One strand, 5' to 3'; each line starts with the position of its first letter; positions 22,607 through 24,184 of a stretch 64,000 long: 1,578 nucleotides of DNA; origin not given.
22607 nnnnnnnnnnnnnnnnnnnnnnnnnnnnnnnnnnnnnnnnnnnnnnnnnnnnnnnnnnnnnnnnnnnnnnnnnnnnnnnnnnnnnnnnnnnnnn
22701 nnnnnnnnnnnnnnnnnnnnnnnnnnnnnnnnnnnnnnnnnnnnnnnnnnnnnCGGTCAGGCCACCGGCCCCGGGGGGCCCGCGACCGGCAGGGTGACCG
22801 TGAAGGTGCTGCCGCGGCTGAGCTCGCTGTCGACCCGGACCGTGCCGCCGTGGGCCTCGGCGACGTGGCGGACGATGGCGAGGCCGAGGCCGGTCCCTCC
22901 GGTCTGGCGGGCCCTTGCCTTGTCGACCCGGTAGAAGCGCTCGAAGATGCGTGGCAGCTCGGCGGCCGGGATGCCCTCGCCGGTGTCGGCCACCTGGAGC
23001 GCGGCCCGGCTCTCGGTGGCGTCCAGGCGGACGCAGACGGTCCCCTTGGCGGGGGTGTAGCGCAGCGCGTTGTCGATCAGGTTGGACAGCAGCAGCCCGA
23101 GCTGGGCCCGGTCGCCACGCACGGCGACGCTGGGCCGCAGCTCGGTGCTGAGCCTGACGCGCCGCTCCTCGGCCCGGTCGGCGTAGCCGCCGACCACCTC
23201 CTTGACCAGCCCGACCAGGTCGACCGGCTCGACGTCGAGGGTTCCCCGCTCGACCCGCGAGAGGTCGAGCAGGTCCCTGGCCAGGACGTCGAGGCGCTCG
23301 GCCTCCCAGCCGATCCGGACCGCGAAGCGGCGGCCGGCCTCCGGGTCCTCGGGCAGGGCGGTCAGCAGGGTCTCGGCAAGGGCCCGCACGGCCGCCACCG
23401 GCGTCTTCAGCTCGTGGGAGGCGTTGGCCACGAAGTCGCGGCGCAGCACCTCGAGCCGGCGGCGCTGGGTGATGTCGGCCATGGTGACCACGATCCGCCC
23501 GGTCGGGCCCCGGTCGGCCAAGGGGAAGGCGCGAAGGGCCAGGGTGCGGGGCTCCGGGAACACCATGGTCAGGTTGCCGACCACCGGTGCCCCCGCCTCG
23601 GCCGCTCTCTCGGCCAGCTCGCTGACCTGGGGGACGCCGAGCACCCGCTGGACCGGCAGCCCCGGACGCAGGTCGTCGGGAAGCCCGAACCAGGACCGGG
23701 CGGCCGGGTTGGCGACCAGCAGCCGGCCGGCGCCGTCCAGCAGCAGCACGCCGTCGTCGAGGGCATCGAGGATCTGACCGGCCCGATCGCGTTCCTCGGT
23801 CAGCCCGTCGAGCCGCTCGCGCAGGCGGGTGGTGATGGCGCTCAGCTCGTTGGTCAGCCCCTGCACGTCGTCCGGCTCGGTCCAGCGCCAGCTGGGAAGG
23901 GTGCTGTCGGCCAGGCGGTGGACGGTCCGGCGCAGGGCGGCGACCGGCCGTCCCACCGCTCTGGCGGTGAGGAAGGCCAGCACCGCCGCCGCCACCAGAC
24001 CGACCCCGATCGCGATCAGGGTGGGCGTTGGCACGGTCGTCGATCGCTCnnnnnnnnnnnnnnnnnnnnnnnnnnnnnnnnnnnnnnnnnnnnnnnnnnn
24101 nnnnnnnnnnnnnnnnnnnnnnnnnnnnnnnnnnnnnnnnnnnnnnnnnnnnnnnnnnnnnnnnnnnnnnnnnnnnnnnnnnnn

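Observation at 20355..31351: An 11-kb phosphate-homeostasis supercluster with an unusual phoU-phoR / divergent phoP arrangement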

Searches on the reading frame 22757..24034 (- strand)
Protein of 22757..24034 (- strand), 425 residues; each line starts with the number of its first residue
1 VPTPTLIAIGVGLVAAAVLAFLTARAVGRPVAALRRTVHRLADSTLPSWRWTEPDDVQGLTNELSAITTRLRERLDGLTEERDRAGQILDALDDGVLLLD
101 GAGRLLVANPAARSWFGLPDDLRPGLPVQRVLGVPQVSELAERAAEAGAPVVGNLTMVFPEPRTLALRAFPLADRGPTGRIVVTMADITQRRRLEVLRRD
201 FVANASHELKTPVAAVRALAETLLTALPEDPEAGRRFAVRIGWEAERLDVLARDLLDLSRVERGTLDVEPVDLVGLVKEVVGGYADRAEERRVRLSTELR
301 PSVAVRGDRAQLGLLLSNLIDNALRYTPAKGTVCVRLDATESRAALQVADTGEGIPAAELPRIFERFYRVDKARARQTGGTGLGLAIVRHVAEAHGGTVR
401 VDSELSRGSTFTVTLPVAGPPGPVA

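Call 5: search_protein_families(library=pfam, proteins=[window:22757-24034:-])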
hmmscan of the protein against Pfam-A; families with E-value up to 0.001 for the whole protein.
window:22757-24034:- (425 aa): 6 families
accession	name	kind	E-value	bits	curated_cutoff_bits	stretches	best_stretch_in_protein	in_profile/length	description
PF02518.31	HATPase_c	-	6.2e-33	114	26.4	1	307-418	1-110/111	Histidine kinase-, DNA gyrase B-, and HSP90-like ATPase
PF00512.31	HisKA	-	3.7e-15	56.1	26.9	1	198-264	2-66/66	His Kinase A (phospho-acceptor) domain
PF08448.16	PAS_4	-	5.9e-12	46.2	23.1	1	89-193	1-110/110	PAS fold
PF12860.13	PAS_7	-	1.4e-07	32.1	27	1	89-195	1-114/115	PAS fold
PF13188.13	PAS_8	-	1.3e-05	25.4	21.8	1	87-133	5-48/65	PAS domain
PF00989.32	PAS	-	0.00018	21.9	22.6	1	87-121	5-39/113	PAS fold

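Call 7: search_protein_families(library=ncbifam, proteins=[window:22757-24034:-])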
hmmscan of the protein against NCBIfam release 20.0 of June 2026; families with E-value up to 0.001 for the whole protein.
window:22757-24034:- (425 aa): 83 families (the best 25 are shown)
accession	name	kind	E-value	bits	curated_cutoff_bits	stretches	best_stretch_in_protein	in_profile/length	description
NF046044.1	PnpS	equivalog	9.8e-102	340.9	400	1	37-416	8-390/390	two-component system histidine kinase PnpS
TIGR02966.1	phoR_proteo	equivalog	7.3e-84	281.6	334.2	1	80-415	3-333/333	phosphate regulon sensor histidine kinase PhoR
NF033092.0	HK_WalK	equivalog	6.4e-80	269.4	725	1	8-417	182-594/594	cell wall metabolism sensor histidine kinase WalK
NF041735.1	hist_kin_RppB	equivalog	5.5e-61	206.7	400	1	199-416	217-438/438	two-component system sensor histidine kinase RppB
NF008235.0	PRK11006.1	equivalog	7.1e-54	183.3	390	1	60-416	75-422/431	phosphate regulon sensor histidine kinase PhoR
NF033093.1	HK_VicK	exception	2.9e-50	171.2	680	1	11-417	21-435/448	cell wall metabolism sensor histidine kinase VicK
NF008312.0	PRK11100.1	equivalog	2.5e-48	165.1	356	1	200-417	258-474/477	two-component system sensor histidine kinase CreC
NF012163.2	BaeS_SmeS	equivalog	7.2e-48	163.6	500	1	194-416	236-457/457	sensor histidine kinase efflux regulator BaeS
NF040691.1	MtrAB_MtrB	equivalog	1.7e-47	162.6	450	1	187-417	260-492/507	MtrAB system histidine kinase MtrB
TIGR01386.1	cztS_silS_copS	subfamily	7.2e-46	157.1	292.55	1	199-416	242-457/457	heavy metal sensor histidine kinase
NF008468.0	PRK11360.1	equivalog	8.9e-46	156.5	646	1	6-418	199-609/616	two-component system sensor histidine kinase AtoS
NF045911.1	TCSHisKinNblS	equivalog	1.1e-45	156.2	1000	1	24-417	202-620/621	two-component system sensor histidine kinase NblS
NF053855.1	HisKinPhoRBctds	equivalog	1.2e-44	152.7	500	1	183-415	346-581/583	two-component system sensor histidine kinase PhoR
NF007837.0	PRK10549.1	equivalog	3.1e-44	151.4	603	1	195-418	237-459/466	envelope stress sensor histidine kinase BaeS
NF007007.0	PRK09470.1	equivalog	2.3e-40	138.9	486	1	198-418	245-460/463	envelope stress sensor histidine kinase CpxA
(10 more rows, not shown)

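Call 10: find_homologous_proteins(query=window:22757-24034:-, max_evalue=1e-30)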
Query window:22757-24034:- (425 aa): 7961 proteins with E <= 1e-30 among 8000 candidates; the best 120 are listed.
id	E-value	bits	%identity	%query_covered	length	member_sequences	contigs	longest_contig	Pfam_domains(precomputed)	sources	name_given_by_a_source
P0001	5.2e-265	897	100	100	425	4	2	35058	PF13188.14,PF12860.14,PF08448.17,PF02518.32,PF00512.32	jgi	jgi:two-component system phosphate regulon sensor histidine kinase PhoR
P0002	4.3e-256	868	96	100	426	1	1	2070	PF13188.14,PF12860.14,PF08448.17,PF02518.32,PF00512.32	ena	-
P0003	1.2e-253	860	96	100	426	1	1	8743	PF13188.14,PF12860.14,PF08448.17,PF02518.32,PF00512.32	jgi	jgi:two-component system phosphate regulon sensor histidine kinase PhoR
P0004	2.2e-252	856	96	100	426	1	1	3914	PF13188.14,PF12860.14,PF08448.17,PF02518.32,PF00512.32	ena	-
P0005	9.5e-252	854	95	100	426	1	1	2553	PF13188.14,PF12860.14,PF08448.17,PF02518.32,PF00512.32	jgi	-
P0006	1.5e-251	853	96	100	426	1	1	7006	PF13188.14,PF12860.14,PF08448.17,PF02518.32,PF00512.32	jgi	jgi:two-component system phosphate regulon sensor histidine kinase PhoR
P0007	1.9e-251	853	95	100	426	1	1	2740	PF13188.14,PF12860.14,PF08448.17,PF02518.32,PF00512.32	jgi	jgi:two-component system phosphate regulon sensor histidine kinase PhoR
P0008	2.6e-251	852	95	100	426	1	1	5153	PF13188.14,PF12860.14,PF08448.17,PF02518.32,PF00512.32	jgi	jgi:two-component system phosphate regulon sensor histidine kinase PhoR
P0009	3.1e-251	852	95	100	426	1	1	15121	PF13188.14,PF12860.14,PF08448.17,PF02518.32,PF00512.32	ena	-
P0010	4.7e-251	851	95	100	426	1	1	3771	PF13188.14,PF12860.14,PF08448.17,PF02518.32,PF00512.32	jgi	jgi:two-component system phosphate regulon sensor histidine kinase PhoR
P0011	5.3e-251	851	95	100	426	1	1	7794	PF13188.14,PF12860.14,PF08448.17,PF02518.32,PF00512.32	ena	-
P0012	6.0e-251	851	95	100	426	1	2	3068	PF13188.14,PF12860.14,PF08448.17,PF02518.32,PF00512.32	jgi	jgi:two-component system phosphate regulon sensor histidine kinase PhoR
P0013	6.8e-251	851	95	100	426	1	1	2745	PF13188.14,PF12860.14,PF08448.17,PF02518.32,PF00512.32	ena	-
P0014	7.7e-251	851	95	100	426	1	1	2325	PF13188.14,PF12860.14,PF08448.17,PF02518.32,PF00512.32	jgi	jgi:two-component system phosphate regulon sensor histidine kinase PhoR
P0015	8.2e-251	851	95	100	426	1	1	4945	PF13188.14,PF12860.14,PF08448.17,PF02518.32,PF00512.32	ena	-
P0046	4.7e-228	776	89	87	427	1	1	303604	PF12860.14,PF08448.17,PF02518.32,PF00512.32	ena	-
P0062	5.6e-227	772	89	94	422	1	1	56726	PF13188.14,PF12860.14,PF13581.13,PF08448.17,PF02518.32,PF00512.32,PF00989.32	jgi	jgi:two-component system, OmpR family, phosphate regulon sensor histidine kinase PhoR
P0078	1.7e-226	770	88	90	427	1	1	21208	PF12860.14,PF08448.17,PF02518.32,PF00512.32,PF00989.32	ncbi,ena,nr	ncbi:MAG TPA: ATP-binding protein [Actinomycetes bacterium]|nr:ATP-binding protein [Actinomycetes ba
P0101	9.2e-226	768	85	100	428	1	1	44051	PF13188.14,PF12860.14,PF08448.17,PF02518.32,PF00512.32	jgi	jgi:two-component system, OmpR family, phosphate regulon sensor histidine kinase PhoR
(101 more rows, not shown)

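Call 11: find_encoding_contigs(protein=window:22757-24034:-, flank=10000, max_places=4)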
Protein window:22757-24034:- (425 aa): no gene with exactly this product is on record in the collection.

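Call 12: find_related_loci(query=window:22757-24034:-, collection=genome_contigs, flank=10000)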
Query window:22757-24034:- (425 aa) in genome_contigs; peptide patterns used: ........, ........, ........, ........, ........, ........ (x = any residue, [..] = any of these).
600 stretches matched a pattern (row limit reached: there are more); 597 encode a relative of the query (tblastn E <= 1e-3); the best 80 are kept; 80 distinct loci.
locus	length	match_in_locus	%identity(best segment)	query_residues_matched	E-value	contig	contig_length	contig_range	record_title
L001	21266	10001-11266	37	11-420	2e-75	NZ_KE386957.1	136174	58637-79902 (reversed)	Cohnella thermotolerans DSM 17683 G485DRAFT_scaffold00005.5, whole genome shotgun sequence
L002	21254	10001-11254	35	6-416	6e-75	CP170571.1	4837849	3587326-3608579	Bacillus toyonensis strain GXUN31-2 chromosome, complete genome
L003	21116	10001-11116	38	48-416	4e-74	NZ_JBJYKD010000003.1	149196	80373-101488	Thermoanaerobacterium sp. DL9XJH110 NODE_3_length_149196_cov_223.088278, whole genome shotgun sequence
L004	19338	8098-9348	41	6-417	4e-74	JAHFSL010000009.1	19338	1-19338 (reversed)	MAG: Candidatus Coatesbacteria bacterium isolate nzgw597 NODE_856_length_19339_cov_3.092622, whole genome shotgun sequen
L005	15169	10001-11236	38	6-417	3e-73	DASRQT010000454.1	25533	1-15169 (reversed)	MAG TPA_asm: Polyangia bacterium isolate SMAG_U4273 k141_3053472, whole genome shotgun sequence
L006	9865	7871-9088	40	19-416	2e-73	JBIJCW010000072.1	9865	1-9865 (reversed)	MAG: Kiritimatiellia bacterium isolate ME2006-08-22D15_3300044611_group2_bin126 Rohwer_bin2518_scaffold_1004_c1, whole g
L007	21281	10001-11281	37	6-419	6e-73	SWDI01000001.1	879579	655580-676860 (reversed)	MAG: Nitrospira sp. isolate RSF12 Nitrospira_sp_RSF12_1, whole genome shotgun sequence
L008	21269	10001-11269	37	9-422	1e-72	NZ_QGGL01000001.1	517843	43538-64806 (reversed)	Tumebacillus permanentifrigoris strain DSM 18773 Ga0215659_101, whole genome shotgun sequence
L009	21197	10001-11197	42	11-416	3e-72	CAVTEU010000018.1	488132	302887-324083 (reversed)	MAG: uncultured Actinomycetes bacterium isolate MFD09267.bin.2.26 genome assembly, contig: contig_8002, whole genome sho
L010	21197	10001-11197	42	18-416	2e-72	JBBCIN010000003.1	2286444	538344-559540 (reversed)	MAG: Pseudomonadota bacterium isolate S7_metab_bin.80 s56.ctg000133l, whole genome shotgun sequence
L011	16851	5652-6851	42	12-420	4e-72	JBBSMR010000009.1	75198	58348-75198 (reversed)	MAG: Euzebyales bacterium isolate LS5_sbin.37 LS5_sbin.37_K_163461_L_75198_cov_37.1096, whole genome shotgun sequence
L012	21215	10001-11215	36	21-421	6e-72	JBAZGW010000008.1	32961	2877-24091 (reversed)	MAG: Candidatus Omnitrophota bacterium isolate SO_2017_LW3_55 NODE_3216_length_32961_cov_1.068100_LW162_2017, whole geno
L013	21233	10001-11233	38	16-416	2e-71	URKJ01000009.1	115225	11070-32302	uncultured bacterium isolate UMGS1084 genome assembly, contig: NODE_27_length_115225_cov_12.633932, whole genome shotgun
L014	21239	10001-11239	37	11-421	7e-71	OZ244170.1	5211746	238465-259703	MAG: Bythopirellula sp. isolate f6878414-ee93-430e-8b6d-a8950867fc93 genome assembly, chromosome: 1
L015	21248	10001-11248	33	7-417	4e-71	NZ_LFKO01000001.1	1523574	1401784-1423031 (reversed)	Salinicoccus sp. YB14-2 Scaffold1, whole genome shotgun sequence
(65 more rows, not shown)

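Call 14: find_encoding_contigs(protein=P0046, flank=10000, max_places=2)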
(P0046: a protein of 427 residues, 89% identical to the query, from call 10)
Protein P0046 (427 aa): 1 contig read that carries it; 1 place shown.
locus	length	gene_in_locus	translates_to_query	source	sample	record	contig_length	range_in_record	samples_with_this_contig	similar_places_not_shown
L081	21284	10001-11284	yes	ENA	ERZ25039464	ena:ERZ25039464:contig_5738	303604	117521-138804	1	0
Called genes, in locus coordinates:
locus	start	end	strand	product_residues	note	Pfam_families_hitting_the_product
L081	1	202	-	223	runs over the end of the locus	-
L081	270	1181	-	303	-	PF01619:Pro_dh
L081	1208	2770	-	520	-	PF02541:Ppx-GppA, PF21447:Ppx-GppA_III, PF01966:HD (weak)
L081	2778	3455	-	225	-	PF01384:PHO4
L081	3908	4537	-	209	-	PF01865:PhoU_div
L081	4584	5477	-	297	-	PF02463:SMC_N (faint), PF00005:ABC_tran, PF13304:AAA_21 (weak)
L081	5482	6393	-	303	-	PF00528:BPD_transp_1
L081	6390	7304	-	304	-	PF00528:BPD_transp_1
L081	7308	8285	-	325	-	PF12849:PBP_like_2, PF12727:PBP_like (weak)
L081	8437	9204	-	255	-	PF00072:Response_reg, PF00486:Trans_reg_C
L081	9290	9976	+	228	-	PF01895:PhoU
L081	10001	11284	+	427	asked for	PF08448:PAS_4, PF12860:PAS_7 (weak), PF00512:HisKA, PF02518:HATPase_c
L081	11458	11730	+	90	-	-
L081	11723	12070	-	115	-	PF02656:DUF202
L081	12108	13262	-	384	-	PF05235:CHAD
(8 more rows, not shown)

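Call 15: find_encoding_contigs(protein=P0001, flank=10000, max_places=2)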
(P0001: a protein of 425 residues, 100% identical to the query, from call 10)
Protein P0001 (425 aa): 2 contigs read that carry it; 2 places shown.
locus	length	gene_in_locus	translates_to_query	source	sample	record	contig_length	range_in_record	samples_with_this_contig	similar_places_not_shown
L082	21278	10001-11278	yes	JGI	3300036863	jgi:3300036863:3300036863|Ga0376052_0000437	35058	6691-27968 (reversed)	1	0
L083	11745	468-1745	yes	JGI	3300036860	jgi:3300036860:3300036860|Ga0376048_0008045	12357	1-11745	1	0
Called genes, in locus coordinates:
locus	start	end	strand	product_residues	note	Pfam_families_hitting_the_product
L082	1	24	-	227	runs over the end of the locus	PF00005:ABC_tran, PF13304:AAA_21 (faint)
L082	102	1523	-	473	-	PF25919:BSH_CusB (faint), PF25990:Beta-barrel_YknX (weak), PF26002:Beta-barrel_AprE, PF25967:RND-MFP_C (weak), PF25975:CzcB_C (weak), PF25989:YknX_C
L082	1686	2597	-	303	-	PF01619:Pro_dh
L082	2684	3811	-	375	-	PF01384:PHO4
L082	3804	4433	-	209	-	PF01865:PhoU_div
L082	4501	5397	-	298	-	PF02463:SMC_N (faint), PF00005:ABC_tran, PF13304:AAA_21 (weak)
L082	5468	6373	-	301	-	PF00528:BPD_transp_1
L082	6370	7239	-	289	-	PF00528:BPD_transp_1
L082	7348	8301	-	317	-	PF12849:PBP_like_2, PF12727:PBP_like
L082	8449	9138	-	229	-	PF00072:Response_reg, PF00486:Trans_reg_C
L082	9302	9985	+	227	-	PF01895:PhoU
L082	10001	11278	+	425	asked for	PF08448:PAS_4, PF12860:PAS_7 (weak), PF13188:PAS_8 (faint), PF00512:HisKA, PF02518:HATPase_c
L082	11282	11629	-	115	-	PF02656:DUF202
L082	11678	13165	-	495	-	PF01928:CYTH, PF05235:CHAD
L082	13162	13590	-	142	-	PF00300:His_Phos_1 (weak)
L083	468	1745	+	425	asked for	PF08448:PAS_4, PF12860:PAS_7 (weak), PF13188:PAS_8 (faint), PF00512:HisKA, PF02518:HATPase_c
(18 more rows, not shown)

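Call 17: find_encoding_contigs(protein=P0101, flank=10000, max_places=1)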
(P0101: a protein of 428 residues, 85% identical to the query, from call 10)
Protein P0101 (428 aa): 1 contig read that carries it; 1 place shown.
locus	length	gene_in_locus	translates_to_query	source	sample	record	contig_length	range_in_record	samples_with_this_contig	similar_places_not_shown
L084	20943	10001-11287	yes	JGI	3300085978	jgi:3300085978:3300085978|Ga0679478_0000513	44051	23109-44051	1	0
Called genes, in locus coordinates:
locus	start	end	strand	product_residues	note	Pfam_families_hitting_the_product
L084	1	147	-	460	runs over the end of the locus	PF25919:BSH_CusB (faint), PF25990:Beta-barrel_YknX (weak), PF26002:Beta-barrel_AprE (weak), PF25967:RND-MFP_C (weak), PF25975:CzcB_C (weak), PF25989:YknX_C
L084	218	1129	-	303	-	PF01619:Pro_dh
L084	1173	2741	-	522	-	PF02541:Ppx-GppA, PF21447:Ppx-GppA_III, PF01966:HD (weak)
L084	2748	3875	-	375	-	PF01384:PHO4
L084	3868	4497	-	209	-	PF01865:PhoU_div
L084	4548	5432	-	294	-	PF02463:SMC_N (faint), PF00005:ABC_tran, PF13304:AAA_21 (weak)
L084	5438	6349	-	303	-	PF00528:BPD_transp_1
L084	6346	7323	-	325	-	PF00528:BPD_transp_1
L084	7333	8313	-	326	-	PF12849:PBP_like_2, PF12727:PBP_like (weak)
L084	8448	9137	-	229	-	PF00072:Response_reg, PF00486:Trans_reg_C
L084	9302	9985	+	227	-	PF01895:PhoU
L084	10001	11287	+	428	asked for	PF08448:PAS_4, PF12860:PAS_7 (weak), PF13188:PAS_8 (faint), PF00512:HisKA, PF02518:HATPase_c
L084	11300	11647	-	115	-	PF02656:DUF202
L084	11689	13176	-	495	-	PF01928:CYTH, PF05235:CHAD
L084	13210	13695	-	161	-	PF00300:His_Phos_1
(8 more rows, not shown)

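Call 18: find_encoding_contigs(protein=P0062, flank=10000, max_places=1)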
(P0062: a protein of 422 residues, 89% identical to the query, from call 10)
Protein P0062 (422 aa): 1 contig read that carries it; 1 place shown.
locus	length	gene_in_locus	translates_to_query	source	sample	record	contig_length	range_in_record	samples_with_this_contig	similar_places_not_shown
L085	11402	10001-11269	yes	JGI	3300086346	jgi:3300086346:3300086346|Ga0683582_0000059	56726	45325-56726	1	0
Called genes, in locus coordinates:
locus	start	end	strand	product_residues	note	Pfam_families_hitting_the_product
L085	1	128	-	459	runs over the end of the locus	PF25919:BSH_CusB (faint), PF25990:Beta-barrel_YknX (weak), PF26002:Beta-barrel_AprE (weak), PF25967:RND-MFP_C (weak), PF25975:CzcB_C (weak), PF25989:YknX_C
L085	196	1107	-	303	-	PF01619:Pro_dh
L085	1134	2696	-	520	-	PF02541:Ppx-GppA, PF21447:Ppx-GppA_III, PF01966:HD (weak)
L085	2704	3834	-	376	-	PF01384:PHO4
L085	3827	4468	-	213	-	PF01865:PhoU_div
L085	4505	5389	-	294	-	PF00005:ABC_tran, PF02463:SMC_N (faint), PF13304:AAA_21 (faint)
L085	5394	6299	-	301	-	PF00528:BPD_transp_1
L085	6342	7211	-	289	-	PF00528:BPD_transp_1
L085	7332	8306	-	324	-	PF12849:PBP_like_2, PF12727:PBP_like (weak)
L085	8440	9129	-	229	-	PF00072:Response_reg, PF00486:Trans_reg_C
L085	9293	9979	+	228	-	PF01895:PhoU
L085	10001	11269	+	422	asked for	PF00989:PAS (faint), PF08448:PAS_4, PF12860:PAS_7, PF13188:PAS_8 (faint), PF00512:HisKA, PF13581:HATPase_c_2 (faint), PF02518:HATPase_c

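Call 19: find_encoding_contigs(protein=P0078, flank=10000, max_places=1)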
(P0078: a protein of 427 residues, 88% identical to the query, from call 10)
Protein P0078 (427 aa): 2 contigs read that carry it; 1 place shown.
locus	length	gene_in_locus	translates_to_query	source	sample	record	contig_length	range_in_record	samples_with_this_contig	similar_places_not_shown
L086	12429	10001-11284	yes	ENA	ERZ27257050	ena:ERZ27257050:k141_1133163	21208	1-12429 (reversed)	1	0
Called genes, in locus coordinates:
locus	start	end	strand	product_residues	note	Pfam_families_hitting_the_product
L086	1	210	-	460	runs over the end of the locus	PF25990:Beta-barrel_YknX, PF26002:Beta-barrel_AprE (weak), PF25967:RND-MFP_C (weak), PF25975:CzcB_C (weak), PF25989:YknX_C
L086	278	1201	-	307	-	PF01619:Pro_dh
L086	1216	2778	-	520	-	PF02541:Ppx-GppA, PF21447:Ppx-GppA_III, PF01966:HD (weak)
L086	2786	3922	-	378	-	PF01384:PHO4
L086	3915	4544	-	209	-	PF01865:PhoU_div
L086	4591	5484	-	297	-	PF02463:SMC_N (faint), PF00005:ABC_tran, PF13304:AAA_21 (weak)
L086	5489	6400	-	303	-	PF00528:BPD_transp_1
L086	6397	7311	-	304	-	PF00528:BPD_transp_1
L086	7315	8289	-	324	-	PF12849:PBP_like_2, PF12727:PBP_like (weak)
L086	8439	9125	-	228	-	PF00072:Response_reg, PF00486:Trans_reg_C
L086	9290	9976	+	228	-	PF01895:PhoU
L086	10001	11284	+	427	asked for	PF00989:PAS (faint), PF08448:PAS_4, PF12860:PAS_7 (weak), PF00512:HisKA, PF02518:HATPase_c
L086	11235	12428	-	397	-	PF09586:YfhO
